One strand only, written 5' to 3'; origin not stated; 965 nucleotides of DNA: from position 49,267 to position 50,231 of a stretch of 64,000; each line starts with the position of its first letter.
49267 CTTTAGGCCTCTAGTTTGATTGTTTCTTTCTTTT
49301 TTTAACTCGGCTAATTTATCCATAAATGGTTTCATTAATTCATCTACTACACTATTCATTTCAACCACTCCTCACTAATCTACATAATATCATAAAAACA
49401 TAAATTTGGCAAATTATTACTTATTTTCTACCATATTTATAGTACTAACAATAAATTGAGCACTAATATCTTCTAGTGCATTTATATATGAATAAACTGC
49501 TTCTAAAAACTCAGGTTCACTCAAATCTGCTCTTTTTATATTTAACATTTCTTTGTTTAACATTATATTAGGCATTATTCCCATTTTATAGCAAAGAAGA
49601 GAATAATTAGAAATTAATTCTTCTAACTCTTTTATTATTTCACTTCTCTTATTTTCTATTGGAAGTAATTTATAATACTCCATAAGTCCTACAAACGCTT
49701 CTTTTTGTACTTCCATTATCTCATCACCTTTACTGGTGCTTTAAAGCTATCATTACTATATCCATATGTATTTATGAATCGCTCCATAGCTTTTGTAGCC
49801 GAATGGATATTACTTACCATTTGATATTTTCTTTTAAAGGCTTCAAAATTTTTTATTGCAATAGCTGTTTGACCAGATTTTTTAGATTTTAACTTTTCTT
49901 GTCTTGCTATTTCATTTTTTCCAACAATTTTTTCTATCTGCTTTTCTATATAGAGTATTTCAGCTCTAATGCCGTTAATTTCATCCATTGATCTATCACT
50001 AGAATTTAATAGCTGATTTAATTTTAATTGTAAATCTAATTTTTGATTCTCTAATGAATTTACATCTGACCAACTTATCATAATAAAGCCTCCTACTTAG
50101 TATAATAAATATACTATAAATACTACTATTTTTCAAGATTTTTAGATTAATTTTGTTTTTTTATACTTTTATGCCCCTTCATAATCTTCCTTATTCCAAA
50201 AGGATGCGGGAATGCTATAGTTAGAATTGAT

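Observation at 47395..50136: Self-contained four-gene cassette of unknown proteins between pcrA and nfo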

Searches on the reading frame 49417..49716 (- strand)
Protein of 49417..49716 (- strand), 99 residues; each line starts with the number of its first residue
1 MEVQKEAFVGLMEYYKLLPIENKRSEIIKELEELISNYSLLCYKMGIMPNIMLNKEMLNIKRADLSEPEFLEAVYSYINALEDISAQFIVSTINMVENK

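Call 3: search_protein_families(library=pfam, proteins=[window:49417-49716:-], max_evalue=1)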
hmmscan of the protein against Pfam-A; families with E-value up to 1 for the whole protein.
window:49417-49716:- (99 aa): 0 families

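Call 4: search_protein_families(library=ncbifam, proteins=[window:49417-49716:-], max_evalue=1)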
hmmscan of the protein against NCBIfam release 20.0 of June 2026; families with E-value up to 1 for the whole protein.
window:49417-49716:- (99 aa): 0 families

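Call 5: search_protein_families(library=phrogs, proteins=[window:49417-49716:-], max_evalue=0.1)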
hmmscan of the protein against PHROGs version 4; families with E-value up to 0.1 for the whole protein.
window:49417-49716:- (99 aa): 0 families

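Call 63: search_protein_families(library=padloc, proteins=[window:49417-49716:-], max_evalue=0.01)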
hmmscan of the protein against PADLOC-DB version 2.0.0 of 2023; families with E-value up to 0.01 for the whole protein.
window:49417-49716:- (99 aa): 0 families

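Call 77: find_related_loci(query=A7, collection=metagenome_contigs, flank=8000)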
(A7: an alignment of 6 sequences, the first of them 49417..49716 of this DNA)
Query A7 (99 aa) in metagenome_contigs; peptide patterns used: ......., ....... (x = any residue, [..] = any of these).
539 stretches matched a pattern; 5 encode a relative of the query (tblastn E <= 1e-3); 5 distinct loci.
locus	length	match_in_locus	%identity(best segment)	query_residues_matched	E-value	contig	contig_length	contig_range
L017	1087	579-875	67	1-99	1e-43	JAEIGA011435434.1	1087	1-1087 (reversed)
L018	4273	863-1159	65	1-99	3e-41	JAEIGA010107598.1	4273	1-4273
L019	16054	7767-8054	59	4-99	1e-36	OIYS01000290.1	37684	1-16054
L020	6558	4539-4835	61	1-99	4e-36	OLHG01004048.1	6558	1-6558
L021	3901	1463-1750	60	1-97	3e-36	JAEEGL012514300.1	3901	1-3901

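Call 79: find_related_loci(query=A7, collection=viral_contigs, flank=5000)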
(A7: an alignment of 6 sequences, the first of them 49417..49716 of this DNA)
Query A7 (99 aa) in viral_contigs; peptide patterns used: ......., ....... (x = any residue, [..] = any of these).
13 stretches matched a pattern, but none encodes a relative of the query by tblastn (E <= 1e-3).

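Call 84: search_solved_structures(query=A10, max_evalue=10)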
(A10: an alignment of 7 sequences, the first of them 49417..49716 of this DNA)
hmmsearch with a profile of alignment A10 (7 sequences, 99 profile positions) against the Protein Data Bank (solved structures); distinct sequences matched with E-value up to 10: 17.
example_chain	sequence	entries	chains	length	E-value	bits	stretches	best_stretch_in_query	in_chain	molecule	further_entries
4xnh_C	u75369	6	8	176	0.15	15.5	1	5-89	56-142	N-terminal acetyltransferase A complex subunit NAT5 | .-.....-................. NAT5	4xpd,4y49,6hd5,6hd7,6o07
6q3v_A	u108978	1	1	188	0.55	13.7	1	7-61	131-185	NEDD4-binding protein 1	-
9ikz_B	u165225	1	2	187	0.59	13.6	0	29-95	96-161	Non-structural protein 8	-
6m5i_B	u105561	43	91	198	0.71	13.3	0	29-95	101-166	Non-structural protein 8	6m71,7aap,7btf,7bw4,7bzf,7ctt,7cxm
6xez_B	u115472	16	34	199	0.72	13.3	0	29-95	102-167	Non-structural protein 8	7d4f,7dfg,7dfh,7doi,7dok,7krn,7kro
9blf_B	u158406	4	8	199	0.72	13.3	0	29-95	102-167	Non-structural protein 8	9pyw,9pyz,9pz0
7c2k_B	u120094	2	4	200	0.73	13.3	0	29-95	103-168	Non-structural protein 8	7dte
6yyt_B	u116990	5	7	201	0.74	13.3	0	29-95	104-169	nsp8 | Non-structural protein 8 | SARS-CoV-2 nsp8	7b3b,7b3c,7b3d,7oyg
6xqb_B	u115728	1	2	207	0.82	13.1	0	29-95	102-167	Non-structural protein 8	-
7bv1_B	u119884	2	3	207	0.83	13.1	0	29-95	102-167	Non-structural protein 8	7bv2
8xko_B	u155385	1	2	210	0.86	13.1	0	29-95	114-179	Non-structural protein 8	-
7ozu_B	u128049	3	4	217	0.95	12.9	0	29-95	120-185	Non-structural protein 8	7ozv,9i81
12sn_B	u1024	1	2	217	0.98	12.9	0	29-95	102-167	Non-structural protein 8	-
1xvs_A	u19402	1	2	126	1.4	12.4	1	64-93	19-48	Protein apaG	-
9drl_A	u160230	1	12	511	1.9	12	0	23-72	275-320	T33-549_B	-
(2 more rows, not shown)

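Call 86: search_protein_families(library=pfam, proteins=[L021:1102-1458:+, L019:7383-7754:+, L018:487-858:+, L020:4175-4534:+, L017:205-576:+, L021:1463-1765:+, L019:7758-8054:+, L018:863-1162:+, L020:4539-4835:+, L018:1180-1389:+], max_evalue=1)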
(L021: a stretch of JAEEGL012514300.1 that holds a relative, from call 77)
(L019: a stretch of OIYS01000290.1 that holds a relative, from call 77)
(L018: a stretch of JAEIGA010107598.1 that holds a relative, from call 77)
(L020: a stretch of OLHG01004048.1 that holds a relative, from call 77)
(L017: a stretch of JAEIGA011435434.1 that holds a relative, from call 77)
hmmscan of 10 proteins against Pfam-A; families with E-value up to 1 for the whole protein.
L021:1102-1458:+ (119 aa): 4 families
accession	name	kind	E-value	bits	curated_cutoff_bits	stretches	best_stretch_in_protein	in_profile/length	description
PF15960.10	DUF4763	-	0.0033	17.2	30.1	1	6-52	93-139/236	Domain of unknown function (DUF4763)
PF06401.16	Alpha-2-MRAP_C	-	0.016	15.7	24.3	1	23-105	125-204/213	Alpha-2-macroglobulin RAP, C-terminal domain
PF16454.10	PI3K_P85_iSH2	-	0.14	12.2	31.5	1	7-52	97-142/161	Phosphatidylinositol 3-kinase regulatory subunit P85 inter-SH2 domain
PF20570.3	DUF6779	-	0.19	12.8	28.1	1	13-56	54-94/108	Domain of unknown function (DUF6779)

L019:7383-7754:+ (124 aa): 3 families
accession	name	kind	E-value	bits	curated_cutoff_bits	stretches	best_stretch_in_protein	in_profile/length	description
PF06401.16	Alpha-2-MRAP_C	-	0.00012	22.7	24.3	1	20-91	122-193/213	Alpha-2-macroglobulin RAP, C-terminal domain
PF00958.27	GMP_synt_C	-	0.048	14.1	27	1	92-118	61-87/92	GMP synthase C terminal domain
PF04120.17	Iron_permease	-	0.13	12.5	25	1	12-72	66-93/128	Low affinity iron permease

L018:487-858:+ (124 aa): 2 families
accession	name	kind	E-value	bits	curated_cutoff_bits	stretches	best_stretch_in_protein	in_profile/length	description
PF16043.11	DUF4795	-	0.13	12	34.8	1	2-48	11-57/208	Domain of unknown function (DUF4795)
PF03961.19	FapA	-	0.31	11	31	1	7-92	145-229/272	Flagellar Assembly Protein A beta solenoid domain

L020:4175-4534:+ (120 aa): 2 families
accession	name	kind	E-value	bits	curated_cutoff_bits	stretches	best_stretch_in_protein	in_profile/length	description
PF06401.16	Alpha-2-MRAP_C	-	0.00089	19.8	24.3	1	20-91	122-193/213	Alpha-2-macroglobulin RAP, C-terminal domain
PF18101.7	Pan3_PK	-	0.063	13.7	25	1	16-107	7-102/138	Pan3 Pseudokinase domain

L017:205-576:+ (124 aa): 7 families
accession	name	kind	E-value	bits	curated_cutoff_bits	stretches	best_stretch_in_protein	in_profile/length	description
PF06401.16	Alpha-2-MRAP_C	-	0.0039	17.7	24.3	1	27-91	128-192/213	Alpha-2-macroglobulin RAP, C-terminal domain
PF25101.1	Spectrin_7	-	0.018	15.8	27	1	37-111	4-82/99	Animal spectrin repeats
PF02936.19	COX4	-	0.023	15.1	26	1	27-103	4-76/138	Cytochrome c oxidase subunit IV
PF19703.4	DUF6201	-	0.059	13.7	27.4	1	73-114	26-67/125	Family of unknown function (DUF6201)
PF02630.20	SCO1-SenC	-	0.18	12.2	22.8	1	16-76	52-109/134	SCO1/SenC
PF21662.3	WipA_N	-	0.27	12.2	27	0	48-98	27-76/105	WipA, alpha-helical hairpin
PF24413.1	W02B3_4_N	-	0.87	9.9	27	0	3-36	40-73/115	W02B3.4-like, N-terminal domain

L021:1463-1765:+ (101 aa): 4 families
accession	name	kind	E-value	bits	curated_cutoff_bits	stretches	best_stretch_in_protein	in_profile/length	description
PF12805.13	FUSC-like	-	0.026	14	22.1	1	12-63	192-241/284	FUSC-like inner membrane protein yccS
PF03999.17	MAP65_ASE1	-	0.033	13.4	26.9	1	23-96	158-233/477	Microtubule associated protein (MAP65/ASE1 family)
PF05667.16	CCDC22_CC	-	0.3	10.6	39.2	1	5-40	351-386/477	CCDC22 protein coiled-coil region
PF24406.1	nSTAND_NTPase4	-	0.77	10.3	27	0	29-62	6-42/58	Novel STAND NTPase 4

L019:7758-8054:+ (99 aa): 0 families

L018:863-1162:+ (100 aa): 2 families
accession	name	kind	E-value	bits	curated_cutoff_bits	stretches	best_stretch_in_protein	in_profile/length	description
PF06239.17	ECSIT_N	-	0.027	14.2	25.9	1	33-94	36-98/181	Evolutionarily conserved signalling intermediate in Toll pathway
PF07524.19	Bromo_TP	-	0.16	12.4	24.6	1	72-98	23-49/77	Bromodomain associated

L020:4539-4835:+ (99 aa): 0 families

L018:1180-1389:+ (70 aa): 2 families
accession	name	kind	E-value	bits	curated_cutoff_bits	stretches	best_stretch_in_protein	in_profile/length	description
PF10275.15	Peptidase_C65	-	0.12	12.2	24.3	1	5-70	69-134/243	Peptidase C65 Otubain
PF19465.4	DUF6002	-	0.12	11.6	25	1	9-60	21-74/447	Family of unknown function (DUF6002)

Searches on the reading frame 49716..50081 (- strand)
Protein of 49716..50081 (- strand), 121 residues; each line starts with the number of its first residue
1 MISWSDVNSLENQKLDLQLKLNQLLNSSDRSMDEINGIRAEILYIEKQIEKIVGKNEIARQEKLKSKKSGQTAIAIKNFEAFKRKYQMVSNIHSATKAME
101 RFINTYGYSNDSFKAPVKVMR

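Call 3: search_protein_families(library=pfam, proteins=[window:49716-50081:-], max_evalue=1)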
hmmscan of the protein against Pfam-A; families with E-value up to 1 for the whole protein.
window:49716-50081:- (121 aa): 1 family
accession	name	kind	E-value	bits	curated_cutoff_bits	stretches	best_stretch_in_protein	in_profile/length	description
PF04849.18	HAP1_N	-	0.017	14.8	33.9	1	10-96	213-297/307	HAP1 N-terminal conserved region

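Call 4: search_protein_families(library=ncbifam, proteins=[window:49716-50081:-], max_evalue=1)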
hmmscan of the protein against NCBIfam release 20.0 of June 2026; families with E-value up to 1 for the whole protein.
window:49716-50081:- (121 aa): 3 families
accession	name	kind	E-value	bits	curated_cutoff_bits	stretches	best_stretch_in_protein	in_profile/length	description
TIGR02473.1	flagell_FliJ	equivalog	0.00059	20.3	50.45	1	26-88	13-75/141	flagellar export protein FliJ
NF040882.1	cfpA_ASD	equivalog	0.0031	16.4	500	1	20-121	400-501/605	cytoplasmic filament protein CfpA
NF002704.0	PRK02507.1-2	equivalog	0.015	14.4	570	1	18-80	72-134/410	proton extrusion protein PcxA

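Call 5: search_protein_families(library=phrogs, proteins=[window:49716-50081:-], max_evalue=0.1)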
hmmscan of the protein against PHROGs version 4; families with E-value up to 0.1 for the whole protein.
window:49716-50081:- (121 aa): 1 family
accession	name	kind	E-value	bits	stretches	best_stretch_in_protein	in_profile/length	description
phrog_3550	-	unknown function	0.0033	18.8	1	6-59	3-58/79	-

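Call 63: search_protein_families(library=padloc, proteins=[window:49716-50081:-], max_evalue=0.01)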
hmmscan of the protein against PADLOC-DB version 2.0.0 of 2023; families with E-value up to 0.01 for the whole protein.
window:49716-50081:- (121 aa): 0 families

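Call 74: list_cluster_members(proteins=[window:49716-50081:-, window:49417-49716:-, window:47701-49359:-, window:47432-47686:-, window:43274-43831:-])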
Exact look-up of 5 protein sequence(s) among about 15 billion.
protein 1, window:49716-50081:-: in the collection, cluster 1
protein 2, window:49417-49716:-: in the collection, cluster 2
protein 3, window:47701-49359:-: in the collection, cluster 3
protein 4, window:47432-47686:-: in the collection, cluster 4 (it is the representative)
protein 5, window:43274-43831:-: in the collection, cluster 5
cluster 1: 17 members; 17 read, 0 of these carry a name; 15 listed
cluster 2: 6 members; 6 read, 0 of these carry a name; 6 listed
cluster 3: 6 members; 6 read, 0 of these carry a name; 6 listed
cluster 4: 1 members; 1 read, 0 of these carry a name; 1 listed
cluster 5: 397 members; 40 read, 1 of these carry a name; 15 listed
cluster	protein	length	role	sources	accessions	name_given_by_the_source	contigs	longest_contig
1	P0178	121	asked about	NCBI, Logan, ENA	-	-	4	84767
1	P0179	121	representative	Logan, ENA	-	-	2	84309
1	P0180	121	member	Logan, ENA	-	-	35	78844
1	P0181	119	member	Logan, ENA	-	-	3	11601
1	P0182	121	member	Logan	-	-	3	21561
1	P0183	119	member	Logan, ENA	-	-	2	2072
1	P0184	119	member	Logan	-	-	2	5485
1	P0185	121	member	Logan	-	-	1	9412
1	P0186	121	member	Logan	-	-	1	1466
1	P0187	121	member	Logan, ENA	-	-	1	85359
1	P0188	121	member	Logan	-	-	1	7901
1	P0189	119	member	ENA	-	-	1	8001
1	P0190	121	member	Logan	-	-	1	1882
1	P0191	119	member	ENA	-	-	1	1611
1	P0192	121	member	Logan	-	-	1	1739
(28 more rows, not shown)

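Call 78: find_related_loci(query=A8, collection=viral_contigs, flank=5000)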
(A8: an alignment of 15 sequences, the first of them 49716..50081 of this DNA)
Query A8 (121 aa) in viral_contigs; peptide patterns used: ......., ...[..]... (x = any residue, [..] = any of these).
482 stretches matched a pattern, but none encodes a relative of the query by tblastn (E <= 1e-3).

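Call 85: search_solved_structures(query=A9, max_evalue=10)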
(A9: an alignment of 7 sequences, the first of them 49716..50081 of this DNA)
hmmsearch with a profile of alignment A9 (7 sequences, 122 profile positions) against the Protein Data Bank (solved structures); distinct sequences matched with E-value up to 10: 12.
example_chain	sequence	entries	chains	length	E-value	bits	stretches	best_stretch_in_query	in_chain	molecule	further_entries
2ecb_A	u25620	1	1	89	0.013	18.7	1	11-75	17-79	Zinc fingers and homeoboxes protein 1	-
1qvr_A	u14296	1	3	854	0.052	16.8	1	7-69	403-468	ClpB protein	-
6fia_A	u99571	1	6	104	0.2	14.8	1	3-51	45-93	LINE-1 retrotransposable element ORF1 protein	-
1ow5_A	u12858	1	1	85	0.25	14.6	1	40-78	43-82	Serine/threonine-protein kinase STE11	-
4hse_A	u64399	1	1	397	0.29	14.3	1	7-69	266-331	Chaperone protein ClpB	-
2fcw_A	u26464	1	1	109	0.44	13.8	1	19-70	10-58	Alpha-2-macroglobulin receptor-associated protein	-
2ftu_A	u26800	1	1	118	0.49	13.6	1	19-70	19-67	Alpha-2-macroglobulin receptor-associated protein, domain 3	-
2wpq_A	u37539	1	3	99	0.95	12.7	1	5-52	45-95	TRIMERIC AUTOTRANSPORTER ADHESIN FRAGMENT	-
2yny_A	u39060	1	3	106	1.1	12.5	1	19-52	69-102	GENERAL CONTROL PROTEIN GCN4, PUTATIVE INNER MEMBRANE PROTEIN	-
3zmf_A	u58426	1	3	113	1.6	12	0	30-52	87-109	GENERAL CONTROL PROTEIN GCN4, PUTATIVE INNER MEMBRANE PROTEIN, GENERAL CONTROL PROTEIN GCN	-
9shw_Aa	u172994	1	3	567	6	10.1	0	8-52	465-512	Fusion glycoprotein F0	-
9v3e_A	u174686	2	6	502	6.6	10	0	8-52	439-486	Fusion glycoprotein F0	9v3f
